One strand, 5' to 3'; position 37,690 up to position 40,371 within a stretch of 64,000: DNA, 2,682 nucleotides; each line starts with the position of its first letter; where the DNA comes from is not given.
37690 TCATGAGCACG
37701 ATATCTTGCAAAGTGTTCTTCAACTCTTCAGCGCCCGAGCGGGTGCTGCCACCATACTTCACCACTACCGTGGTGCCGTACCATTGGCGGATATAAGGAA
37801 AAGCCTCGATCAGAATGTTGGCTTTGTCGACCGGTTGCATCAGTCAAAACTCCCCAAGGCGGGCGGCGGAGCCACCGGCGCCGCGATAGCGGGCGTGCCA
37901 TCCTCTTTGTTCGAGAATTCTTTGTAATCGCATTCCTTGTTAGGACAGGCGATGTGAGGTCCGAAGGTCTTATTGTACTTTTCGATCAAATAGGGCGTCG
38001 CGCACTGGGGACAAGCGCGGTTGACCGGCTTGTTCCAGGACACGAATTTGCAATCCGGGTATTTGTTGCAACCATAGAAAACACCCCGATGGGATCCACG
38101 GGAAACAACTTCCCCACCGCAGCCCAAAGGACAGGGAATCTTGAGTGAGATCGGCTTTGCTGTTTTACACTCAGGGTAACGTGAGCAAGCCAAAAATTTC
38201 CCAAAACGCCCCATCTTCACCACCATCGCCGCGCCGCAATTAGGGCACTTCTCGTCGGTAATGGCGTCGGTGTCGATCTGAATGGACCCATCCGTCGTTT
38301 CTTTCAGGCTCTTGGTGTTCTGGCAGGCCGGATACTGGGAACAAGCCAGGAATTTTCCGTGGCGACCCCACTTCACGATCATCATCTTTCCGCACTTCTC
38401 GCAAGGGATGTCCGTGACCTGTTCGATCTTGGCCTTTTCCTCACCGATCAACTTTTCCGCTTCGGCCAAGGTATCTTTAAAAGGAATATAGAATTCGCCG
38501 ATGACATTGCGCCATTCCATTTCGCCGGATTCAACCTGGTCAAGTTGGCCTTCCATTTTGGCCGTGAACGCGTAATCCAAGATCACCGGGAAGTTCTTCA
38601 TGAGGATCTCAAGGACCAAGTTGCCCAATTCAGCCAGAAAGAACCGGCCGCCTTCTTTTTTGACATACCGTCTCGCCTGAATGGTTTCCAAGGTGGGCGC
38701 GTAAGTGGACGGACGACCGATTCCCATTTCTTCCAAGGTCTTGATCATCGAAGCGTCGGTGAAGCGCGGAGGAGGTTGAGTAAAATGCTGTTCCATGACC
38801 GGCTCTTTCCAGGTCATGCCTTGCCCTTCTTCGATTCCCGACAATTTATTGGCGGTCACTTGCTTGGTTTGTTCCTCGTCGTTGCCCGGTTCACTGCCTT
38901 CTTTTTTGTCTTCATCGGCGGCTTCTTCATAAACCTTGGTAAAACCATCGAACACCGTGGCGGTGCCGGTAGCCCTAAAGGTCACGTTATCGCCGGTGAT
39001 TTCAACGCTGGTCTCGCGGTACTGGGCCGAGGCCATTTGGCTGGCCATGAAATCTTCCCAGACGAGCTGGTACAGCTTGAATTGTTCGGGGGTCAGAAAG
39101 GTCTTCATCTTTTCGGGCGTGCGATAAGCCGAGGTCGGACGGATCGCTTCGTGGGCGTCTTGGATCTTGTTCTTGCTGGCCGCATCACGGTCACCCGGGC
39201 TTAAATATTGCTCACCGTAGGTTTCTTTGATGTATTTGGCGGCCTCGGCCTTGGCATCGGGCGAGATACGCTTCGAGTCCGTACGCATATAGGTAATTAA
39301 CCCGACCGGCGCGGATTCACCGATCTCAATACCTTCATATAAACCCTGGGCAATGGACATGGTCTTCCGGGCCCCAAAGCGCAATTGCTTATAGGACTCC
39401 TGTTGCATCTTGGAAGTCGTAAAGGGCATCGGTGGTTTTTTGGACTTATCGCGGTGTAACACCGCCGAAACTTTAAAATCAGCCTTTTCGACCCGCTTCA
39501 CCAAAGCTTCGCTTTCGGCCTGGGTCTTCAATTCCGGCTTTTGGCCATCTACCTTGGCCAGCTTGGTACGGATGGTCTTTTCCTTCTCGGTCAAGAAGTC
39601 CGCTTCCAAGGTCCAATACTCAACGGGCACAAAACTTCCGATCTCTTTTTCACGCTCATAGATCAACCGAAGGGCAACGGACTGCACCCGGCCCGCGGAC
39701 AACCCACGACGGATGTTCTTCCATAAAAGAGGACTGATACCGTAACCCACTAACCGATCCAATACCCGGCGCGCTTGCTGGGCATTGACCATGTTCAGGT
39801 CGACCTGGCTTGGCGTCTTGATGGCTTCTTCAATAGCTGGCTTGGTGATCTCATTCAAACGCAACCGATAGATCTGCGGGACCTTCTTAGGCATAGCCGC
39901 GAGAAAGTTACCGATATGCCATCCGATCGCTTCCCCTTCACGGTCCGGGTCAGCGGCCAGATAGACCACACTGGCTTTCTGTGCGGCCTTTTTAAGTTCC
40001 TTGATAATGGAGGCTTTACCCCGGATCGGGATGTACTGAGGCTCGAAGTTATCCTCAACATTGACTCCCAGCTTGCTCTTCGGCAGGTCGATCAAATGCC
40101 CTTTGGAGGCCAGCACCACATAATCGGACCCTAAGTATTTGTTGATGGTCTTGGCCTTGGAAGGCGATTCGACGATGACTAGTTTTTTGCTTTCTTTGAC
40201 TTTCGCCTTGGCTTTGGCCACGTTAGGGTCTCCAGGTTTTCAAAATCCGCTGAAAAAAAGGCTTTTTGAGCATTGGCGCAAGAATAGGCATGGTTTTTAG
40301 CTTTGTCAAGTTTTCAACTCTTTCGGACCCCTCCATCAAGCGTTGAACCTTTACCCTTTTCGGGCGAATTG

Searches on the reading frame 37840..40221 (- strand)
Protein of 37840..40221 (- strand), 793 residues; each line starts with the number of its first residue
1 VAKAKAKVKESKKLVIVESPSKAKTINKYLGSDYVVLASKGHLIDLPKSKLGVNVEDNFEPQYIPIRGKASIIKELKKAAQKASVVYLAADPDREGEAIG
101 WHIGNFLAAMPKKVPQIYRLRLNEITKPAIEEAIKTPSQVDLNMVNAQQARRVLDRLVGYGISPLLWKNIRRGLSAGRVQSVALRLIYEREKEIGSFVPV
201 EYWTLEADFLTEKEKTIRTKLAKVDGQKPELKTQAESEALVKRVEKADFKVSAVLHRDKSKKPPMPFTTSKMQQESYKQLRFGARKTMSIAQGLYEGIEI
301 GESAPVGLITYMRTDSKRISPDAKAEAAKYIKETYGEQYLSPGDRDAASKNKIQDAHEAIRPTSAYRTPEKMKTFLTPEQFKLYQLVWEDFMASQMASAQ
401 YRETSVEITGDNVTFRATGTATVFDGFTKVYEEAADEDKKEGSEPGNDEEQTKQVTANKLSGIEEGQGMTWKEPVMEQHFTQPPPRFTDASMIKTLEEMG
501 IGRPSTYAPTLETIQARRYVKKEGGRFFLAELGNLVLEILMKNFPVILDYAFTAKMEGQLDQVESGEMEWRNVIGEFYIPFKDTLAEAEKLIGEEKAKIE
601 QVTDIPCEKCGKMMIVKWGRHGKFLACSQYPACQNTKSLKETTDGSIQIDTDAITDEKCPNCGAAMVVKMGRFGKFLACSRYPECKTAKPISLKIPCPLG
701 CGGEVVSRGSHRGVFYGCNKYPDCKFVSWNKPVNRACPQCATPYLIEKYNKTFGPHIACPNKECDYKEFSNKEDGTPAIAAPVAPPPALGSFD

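Call 38: list_cluster_members(proteins=[P0001, P0101, P0102, window:37840-40221:-, window:34025-34975:-, P0015, P0035])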
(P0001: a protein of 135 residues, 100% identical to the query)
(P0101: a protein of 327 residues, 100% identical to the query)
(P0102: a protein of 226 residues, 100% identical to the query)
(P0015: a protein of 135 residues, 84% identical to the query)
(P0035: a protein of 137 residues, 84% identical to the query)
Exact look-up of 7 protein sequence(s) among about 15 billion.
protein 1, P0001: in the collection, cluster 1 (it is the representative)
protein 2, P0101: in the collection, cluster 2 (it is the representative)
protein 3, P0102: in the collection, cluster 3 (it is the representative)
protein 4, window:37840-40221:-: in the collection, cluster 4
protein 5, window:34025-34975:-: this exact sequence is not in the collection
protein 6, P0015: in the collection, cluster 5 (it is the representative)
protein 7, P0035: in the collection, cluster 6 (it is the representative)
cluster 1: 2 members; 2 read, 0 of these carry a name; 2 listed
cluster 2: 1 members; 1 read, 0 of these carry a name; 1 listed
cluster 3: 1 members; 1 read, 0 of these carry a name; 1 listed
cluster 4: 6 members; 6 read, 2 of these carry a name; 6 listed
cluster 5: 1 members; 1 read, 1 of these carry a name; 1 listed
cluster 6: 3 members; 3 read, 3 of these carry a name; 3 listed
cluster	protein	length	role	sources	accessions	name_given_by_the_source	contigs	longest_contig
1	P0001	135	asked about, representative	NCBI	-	-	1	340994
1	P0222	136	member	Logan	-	-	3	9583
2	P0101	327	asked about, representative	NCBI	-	-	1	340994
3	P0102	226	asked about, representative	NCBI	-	-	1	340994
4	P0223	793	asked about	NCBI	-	-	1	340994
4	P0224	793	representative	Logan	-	-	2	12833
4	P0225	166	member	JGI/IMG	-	DNA topoisomerase-1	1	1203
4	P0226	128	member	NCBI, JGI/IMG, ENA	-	DNA topoisomerase-1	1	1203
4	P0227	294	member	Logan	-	-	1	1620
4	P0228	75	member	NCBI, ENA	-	-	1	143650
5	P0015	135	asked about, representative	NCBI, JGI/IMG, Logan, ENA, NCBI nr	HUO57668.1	MAG TPA: M67 family metallopeptidase [bacterium] | M67 family metallopeptidase [bacterium]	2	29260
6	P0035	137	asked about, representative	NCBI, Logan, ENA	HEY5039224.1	MAG TPA: M67 family metallopeptidase [bacterium]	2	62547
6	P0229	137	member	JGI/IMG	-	proteasome lid subunit RPN8/RPN11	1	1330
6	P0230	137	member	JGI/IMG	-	proteasome lid subunit RPN8/RPN11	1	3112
